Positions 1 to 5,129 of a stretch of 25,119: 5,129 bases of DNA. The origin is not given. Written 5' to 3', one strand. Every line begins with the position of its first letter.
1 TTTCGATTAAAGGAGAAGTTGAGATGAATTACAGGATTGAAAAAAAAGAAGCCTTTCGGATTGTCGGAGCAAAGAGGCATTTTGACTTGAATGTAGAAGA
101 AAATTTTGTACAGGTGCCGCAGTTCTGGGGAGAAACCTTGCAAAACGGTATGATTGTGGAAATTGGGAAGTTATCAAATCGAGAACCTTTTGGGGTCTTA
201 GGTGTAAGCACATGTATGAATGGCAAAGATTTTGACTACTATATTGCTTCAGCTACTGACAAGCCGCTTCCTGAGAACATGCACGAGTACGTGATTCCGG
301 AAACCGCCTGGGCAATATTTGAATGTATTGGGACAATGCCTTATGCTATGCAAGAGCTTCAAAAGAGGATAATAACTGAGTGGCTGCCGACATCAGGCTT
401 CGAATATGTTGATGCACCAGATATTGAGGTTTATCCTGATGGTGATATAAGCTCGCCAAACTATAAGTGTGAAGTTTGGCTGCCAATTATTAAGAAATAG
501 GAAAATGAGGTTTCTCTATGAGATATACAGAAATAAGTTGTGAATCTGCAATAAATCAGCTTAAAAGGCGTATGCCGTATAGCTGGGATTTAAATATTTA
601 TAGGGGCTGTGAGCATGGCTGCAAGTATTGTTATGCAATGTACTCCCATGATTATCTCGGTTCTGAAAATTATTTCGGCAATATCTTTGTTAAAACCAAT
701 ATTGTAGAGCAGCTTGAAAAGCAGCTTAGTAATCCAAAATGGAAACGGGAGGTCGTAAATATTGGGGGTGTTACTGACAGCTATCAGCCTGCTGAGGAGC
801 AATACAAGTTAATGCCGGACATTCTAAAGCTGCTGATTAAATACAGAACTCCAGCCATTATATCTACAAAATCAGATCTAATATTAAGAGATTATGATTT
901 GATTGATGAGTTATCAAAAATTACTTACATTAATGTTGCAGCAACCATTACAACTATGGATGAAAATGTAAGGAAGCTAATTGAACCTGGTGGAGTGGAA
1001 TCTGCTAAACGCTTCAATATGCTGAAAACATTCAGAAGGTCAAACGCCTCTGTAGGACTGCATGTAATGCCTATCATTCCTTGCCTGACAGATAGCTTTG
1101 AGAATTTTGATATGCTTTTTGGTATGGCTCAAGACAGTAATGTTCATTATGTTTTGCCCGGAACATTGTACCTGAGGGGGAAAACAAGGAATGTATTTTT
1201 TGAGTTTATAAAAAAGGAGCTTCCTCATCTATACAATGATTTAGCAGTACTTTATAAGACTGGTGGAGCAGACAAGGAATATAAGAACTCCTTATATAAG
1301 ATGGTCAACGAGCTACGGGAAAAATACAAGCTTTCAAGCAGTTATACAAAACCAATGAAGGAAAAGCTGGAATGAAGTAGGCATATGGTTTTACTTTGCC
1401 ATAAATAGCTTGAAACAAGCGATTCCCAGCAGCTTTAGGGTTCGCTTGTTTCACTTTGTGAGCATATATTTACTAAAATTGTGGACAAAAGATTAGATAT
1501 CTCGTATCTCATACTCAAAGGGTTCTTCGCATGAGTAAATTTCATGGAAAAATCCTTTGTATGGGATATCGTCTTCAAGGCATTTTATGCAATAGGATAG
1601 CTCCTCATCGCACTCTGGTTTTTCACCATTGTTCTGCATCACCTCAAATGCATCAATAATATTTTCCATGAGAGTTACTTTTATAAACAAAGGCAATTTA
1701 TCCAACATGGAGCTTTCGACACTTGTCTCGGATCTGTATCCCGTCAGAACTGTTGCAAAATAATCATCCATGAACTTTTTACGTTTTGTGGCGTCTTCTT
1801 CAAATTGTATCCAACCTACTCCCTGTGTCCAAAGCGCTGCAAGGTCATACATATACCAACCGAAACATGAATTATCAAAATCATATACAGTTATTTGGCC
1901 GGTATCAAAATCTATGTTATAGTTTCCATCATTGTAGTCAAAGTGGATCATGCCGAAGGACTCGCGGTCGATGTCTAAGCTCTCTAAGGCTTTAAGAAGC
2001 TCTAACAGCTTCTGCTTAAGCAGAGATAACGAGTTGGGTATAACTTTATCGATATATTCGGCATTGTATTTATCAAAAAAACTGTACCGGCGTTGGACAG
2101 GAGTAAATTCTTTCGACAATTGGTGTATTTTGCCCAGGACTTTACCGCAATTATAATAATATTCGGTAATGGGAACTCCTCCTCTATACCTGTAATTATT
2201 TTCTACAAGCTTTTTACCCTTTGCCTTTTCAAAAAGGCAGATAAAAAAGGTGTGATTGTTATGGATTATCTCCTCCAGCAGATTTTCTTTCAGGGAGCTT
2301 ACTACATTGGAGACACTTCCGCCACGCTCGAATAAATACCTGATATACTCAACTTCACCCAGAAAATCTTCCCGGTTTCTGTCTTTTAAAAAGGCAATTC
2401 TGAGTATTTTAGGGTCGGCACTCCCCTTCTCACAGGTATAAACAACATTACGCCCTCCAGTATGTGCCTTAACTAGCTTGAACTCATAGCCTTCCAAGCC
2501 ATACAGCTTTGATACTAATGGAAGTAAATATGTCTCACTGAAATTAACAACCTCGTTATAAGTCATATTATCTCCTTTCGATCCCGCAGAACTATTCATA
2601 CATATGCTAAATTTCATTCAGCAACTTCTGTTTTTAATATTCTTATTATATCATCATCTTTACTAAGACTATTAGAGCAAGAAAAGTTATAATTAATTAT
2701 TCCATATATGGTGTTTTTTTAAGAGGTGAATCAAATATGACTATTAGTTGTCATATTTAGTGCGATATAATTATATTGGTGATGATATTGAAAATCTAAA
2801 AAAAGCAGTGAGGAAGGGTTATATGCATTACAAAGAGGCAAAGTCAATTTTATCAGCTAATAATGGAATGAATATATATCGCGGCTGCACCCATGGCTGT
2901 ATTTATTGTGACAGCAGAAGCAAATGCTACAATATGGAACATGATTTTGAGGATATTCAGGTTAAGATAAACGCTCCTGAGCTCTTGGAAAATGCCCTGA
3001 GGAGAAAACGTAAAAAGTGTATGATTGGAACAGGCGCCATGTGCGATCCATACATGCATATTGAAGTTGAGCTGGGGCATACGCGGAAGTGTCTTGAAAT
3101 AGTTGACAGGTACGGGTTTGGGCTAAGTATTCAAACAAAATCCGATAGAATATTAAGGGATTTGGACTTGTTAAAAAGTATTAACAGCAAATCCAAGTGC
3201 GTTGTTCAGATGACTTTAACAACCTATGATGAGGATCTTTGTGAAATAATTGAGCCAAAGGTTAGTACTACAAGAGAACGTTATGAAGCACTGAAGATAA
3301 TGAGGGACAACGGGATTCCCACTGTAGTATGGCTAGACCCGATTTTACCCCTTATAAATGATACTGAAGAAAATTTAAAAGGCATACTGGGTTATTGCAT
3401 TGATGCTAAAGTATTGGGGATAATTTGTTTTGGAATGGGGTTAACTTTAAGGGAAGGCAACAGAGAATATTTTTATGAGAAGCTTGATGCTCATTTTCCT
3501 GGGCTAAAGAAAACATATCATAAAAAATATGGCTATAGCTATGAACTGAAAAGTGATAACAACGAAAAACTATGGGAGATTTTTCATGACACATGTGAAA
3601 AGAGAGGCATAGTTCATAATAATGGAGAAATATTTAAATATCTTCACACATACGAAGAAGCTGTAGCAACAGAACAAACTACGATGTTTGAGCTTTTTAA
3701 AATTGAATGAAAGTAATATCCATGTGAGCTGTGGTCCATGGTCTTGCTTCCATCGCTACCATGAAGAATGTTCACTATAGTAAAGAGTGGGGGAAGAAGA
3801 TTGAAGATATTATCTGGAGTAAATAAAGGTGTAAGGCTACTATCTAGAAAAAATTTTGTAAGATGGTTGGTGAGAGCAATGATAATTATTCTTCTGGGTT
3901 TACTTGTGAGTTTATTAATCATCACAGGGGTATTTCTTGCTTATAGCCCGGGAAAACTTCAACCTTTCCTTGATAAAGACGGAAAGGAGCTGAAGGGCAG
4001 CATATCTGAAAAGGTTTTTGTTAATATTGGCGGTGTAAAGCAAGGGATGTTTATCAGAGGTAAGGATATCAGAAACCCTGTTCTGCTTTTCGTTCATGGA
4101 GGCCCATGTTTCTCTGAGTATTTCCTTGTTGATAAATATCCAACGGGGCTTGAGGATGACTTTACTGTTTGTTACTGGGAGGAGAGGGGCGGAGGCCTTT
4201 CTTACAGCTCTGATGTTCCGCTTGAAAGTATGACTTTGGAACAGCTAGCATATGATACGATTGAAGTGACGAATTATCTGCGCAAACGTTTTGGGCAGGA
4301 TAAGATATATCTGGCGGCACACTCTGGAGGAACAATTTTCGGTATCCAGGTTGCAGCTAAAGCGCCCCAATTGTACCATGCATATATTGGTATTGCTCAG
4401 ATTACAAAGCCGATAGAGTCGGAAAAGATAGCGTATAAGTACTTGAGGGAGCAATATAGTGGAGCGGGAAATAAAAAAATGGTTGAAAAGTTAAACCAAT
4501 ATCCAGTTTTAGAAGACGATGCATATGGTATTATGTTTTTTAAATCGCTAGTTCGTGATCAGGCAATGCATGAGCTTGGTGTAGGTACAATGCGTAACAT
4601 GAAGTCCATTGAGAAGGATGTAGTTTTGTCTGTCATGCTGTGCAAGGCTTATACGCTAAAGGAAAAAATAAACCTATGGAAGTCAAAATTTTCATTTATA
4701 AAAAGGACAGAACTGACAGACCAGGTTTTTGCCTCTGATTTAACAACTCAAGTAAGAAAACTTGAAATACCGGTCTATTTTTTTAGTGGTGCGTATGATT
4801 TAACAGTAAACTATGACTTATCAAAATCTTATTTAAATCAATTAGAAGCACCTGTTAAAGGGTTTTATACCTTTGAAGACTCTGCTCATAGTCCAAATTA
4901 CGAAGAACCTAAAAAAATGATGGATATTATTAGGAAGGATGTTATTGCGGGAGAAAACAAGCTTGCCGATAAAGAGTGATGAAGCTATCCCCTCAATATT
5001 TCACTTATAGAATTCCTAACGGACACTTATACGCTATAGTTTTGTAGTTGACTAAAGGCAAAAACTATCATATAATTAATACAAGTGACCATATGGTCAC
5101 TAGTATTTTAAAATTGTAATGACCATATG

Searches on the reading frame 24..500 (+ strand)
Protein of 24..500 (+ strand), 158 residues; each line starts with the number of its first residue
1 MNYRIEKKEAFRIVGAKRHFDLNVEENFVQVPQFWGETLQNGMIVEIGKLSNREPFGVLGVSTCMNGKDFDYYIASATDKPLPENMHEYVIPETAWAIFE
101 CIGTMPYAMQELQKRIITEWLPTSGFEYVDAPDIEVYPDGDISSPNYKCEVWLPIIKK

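Call 52: search_protein_families(library=pfam, proteins=[window:24-500:+], max_evalue=0.001)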
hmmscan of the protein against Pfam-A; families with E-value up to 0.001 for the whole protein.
window:24-500:+ (158 aa): 2 families
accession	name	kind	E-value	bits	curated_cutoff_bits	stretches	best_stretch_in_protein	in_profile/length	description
PF14526.11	Cass2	-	7.9e-24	85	27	1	4-155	1-150/150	Integron-associated effector binding protein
PF06445.20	GyrI-like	-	8.3e-23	81.8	26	1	1-155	1-154/155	GyrI-like small molecule binding domain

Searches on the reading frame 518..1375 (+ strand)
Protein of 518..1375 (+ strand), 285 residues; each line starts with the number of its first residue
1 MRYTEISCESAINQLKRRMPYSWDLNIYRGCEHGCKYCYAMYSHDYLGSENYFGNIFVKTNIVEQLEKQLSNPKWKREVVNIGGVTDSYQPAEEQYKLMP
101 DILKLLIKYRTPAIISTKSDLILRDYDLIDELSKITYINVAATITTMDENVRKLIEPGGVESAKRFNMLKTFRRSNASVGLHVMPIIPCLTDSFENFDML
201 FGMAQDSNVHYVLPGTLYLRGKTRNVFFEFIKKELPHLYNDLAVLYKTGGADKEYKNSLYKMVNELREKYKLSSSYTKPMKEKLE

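Call 52: search_protein_families(library=pfam, proteins=[window:518-1375:+], max_evalue=0.001)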
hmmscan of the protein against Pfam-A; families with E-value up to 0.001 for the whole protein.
window:518-1375:+ (285 aa): 1 family
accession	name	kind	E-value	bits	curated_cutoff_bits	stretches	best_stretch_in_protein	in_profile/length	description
PF04055.27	Radical_SAM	-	3.2e-13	50.6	29.5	1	26-193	2-157/166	Radical SAM superfamily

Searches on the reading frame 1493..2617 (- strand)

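Call 5: search_protein_families(library=pfam, proteins=[window:1493-2617:-], max_evalue=0.01)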
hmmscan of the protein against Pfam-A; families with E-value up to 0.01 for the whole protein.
window:1493-2617:- (374 aa): 1 family
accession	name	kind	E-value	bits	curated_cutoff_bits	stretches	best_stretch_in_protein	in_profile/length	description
PF01636.29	APH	-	5.5e-19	69.3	23.2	1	55-281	9-224/239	Phosphotransferase enzyme family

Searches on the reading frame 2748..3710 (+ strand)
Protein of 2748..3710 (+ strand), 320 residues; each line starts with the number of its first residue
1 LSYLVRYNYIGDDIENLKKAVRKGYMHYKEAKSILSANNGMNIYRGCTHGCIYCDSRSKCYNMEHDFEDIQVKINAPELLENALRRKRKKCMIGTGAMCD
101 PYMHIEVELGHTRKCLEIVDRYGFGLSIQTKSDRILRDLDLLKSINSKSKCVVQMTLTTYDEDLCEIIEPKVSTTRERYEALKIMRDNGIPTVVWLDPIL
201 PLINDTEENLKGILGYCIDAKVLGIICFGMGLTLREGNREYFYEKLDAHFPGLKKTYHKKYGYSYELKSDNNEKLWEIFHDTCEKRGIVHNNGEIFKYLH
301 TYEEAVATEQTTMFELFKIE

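Call 5: search_protein_families(library=pfam, proteins=[window:2748-3710:+], max_evalue=0.01)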
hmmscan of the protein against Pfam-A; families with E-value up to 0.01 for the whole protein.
window:2748-3710:+ (320 aa): 2 families
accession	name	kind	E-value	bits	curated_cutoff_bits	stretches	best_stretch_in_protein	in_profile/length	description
PF04055.27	Radical_SAM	-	1.3e-14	55.2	29.5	1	41-211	1-160/166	Radical SAM superfamily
PF08902.16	DUF1848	-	8.1e-05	23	30.5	0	135-200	61-122/262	Domain of unknown function (DUF1848)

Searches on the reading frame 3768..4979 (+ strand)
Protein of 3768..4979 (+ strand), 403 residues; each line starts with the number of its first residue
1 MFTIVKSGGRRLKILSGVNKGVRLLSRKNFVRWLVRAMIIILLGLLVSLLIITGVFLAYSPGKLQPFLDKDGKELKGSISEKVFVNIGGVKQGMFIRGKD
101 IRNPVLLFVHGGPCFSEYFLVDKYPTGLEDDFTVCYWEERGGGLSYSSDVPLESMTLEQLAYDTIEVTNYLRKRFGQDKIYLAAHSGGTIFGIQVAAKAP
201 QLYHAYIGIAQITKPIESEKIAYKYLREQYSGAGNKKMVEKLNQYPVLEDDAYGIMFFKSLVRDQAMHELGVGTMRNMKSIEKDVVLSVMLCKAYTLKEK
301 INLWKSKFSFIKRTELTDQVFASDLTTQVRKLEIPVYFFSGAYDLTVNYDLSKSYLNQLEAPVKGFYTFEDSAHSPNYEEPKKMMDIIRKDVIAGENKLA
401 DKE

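Call 5: search_protein_families(library=pfam, proteins=[window:3768-4979:+], max_evalue=0.01)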
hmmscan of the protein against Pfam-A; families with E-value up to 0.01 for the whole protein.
window:3768-4979:+ (403 aa): 2 families
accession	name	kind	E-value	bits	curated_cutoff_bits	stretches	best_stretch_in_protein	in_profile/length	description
PF12146.15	Hydrolase_4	-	1.1e-08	35.1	27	1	130-215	30-113/239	Serine aminopeptidase, S33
PF00561.26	Abhydrolase_1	-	1.9e-08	34.8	25.8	1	104-381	1-245/245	alpha/beta hydrolase fold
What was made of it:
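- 3801..4979 (+): hyd1: alpha/beta hydrolase (392 aa as called in the databases; the ORF opens at 3768). It forms the left flank of the insertion site, and its stop codon TGA (4977-4979) abuts DR-A. Pfam Abhydrolase_1/Hydrolase_4 (call 5).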

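Call 19: find_homologous_proteins(query=window:3768-4979:+, max_evalue=1e-20)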
Query window:3768-4979:+ (403 aa): 4057 proteins with E <= 1e-20 among 8000 candidates; the best 120 are listed.
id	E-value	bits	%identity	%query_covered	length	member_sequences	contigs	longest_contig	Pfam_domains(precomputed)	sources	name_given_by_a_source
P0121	5.3e-259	877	100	97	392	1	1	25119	PF00561.27,PF12146.16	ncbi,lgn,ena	-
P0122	7.6e-212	722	81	97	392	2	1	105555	PF00561.27,PF12146.16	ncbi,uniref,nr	ncbi:alpha/beta fold hydrolase [Anaerosolibacter sp.]|uniref:alpha/beta fold hydrolase n=1 Tax=Anaer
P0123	3.2e-207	707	79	97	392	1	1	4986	PF00561.27,PF12146.16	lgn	-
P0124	3.4e-182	624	71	97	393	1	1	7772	PF00561.27,PF12146.16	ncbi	ncbi:MAG: alpha/beta hydrolase [Methylocystaceae bacterium]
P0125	1.2e-178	613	71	93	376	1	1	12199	PF00561.27,PF12146.16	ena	-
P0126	6.8e-178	610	73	88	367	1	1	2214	PF00561.27,PF12146.16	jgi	-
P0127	1.7e-177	609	74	86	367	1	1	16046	PF00561.27,PF12146.16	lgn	-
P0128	3.3e-176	605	69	97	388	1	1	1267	PF00561.27,PF12146.16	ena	-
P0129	4.6e-176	604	70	97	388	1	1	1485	PF00561.27,PF12146.16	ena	-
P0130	1.7e-175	602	71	92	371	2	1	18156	PF00561.27,PF12146.16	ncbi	-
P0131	1.4e-174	599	72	92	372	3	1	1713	PF00561.27,PF12146.16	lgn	-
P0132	1.7e-174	599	70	97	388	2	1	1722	PF00561.27,PF12146.16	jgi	-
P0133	4.3e-174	598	69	97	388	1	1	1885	PF00561.27,PF12146.16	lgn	-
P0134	3.2e-173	595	70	96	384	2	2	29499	PF00561.27,PF12146.16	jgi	-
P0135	4.0e-173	594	73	85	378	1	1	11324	PF00561.27,PF12146.16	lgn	-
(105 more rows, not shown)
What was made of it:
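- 3801..4979 (+): Exact match P0121 (call 19).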

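Call 21: find_encoding_contigs(protein=P0122, flank=8000, max_places=3)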
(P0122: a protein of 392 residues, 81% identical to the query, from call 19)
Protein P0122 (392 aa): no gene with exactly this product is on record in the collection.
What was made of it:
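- Tried and rejected: The best hyd1 relative (Anaerosolibacter sp., P0122) is also not on record (call 21).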

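Call 22: find_encoding_contigs(protein=P0123, flank=8000, max_places=3)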
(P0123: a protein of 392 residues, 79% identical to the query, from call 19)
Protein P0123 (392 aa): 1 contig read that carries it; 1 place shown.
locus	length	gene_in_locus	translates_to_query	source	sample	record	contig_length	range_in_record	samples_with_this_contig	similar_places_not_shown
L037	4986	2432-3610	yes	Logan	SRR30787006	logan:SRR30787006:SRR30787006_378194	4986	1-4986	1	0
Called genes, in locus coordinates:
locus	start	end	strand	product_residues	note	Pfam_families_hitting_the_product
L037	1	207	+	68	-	?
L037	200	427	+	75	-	PF12844:HTH_19 (weak), PF13560:HTH_31 (weak), PF01381:HTH_3, PF13443:HTH_26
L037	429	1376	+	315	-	PF08240:ADH_N, PF00107:ADH_zinc_N, PF13602:ADH_zinc_N_2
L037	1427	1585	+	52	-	-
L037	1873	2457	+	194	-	PF00440:TetR_N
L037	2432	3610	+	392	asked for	PF00561:Abhydrolase_1 (weak), PF12146:Hydrolase_4 (weak)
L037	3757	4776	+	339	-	PF08450:SGL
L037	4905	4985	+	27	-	?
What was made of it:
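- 3801..4979 (+): In L037 its 79% homologue sits in a different context, without an oxidoreductase (call 22).
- hyd1 is not next to an oxidoreductase in the one relative whose context could be read (L037, call 22).
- Tried and rejected: The next one (L037) has a different context (call 22).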

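Call 28: find_encoding_contigs(protein=P0121, flank=10000, max_places=6)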
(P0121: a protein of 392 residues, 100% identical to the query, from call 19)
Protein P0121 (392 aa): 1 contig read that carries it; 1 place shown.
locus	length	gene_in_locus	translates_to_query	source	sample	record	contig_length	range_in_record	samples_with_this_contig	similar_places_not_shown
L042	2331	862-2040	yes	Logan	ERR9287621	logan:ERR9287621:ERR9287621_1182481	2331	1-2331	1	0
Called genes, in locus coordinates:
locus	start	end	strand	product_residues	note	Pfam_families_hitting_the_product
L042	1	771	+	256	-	?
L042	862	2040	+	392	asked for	PF00561:Abhydrolase_1, PF12146:Hydrolase_4 (faint)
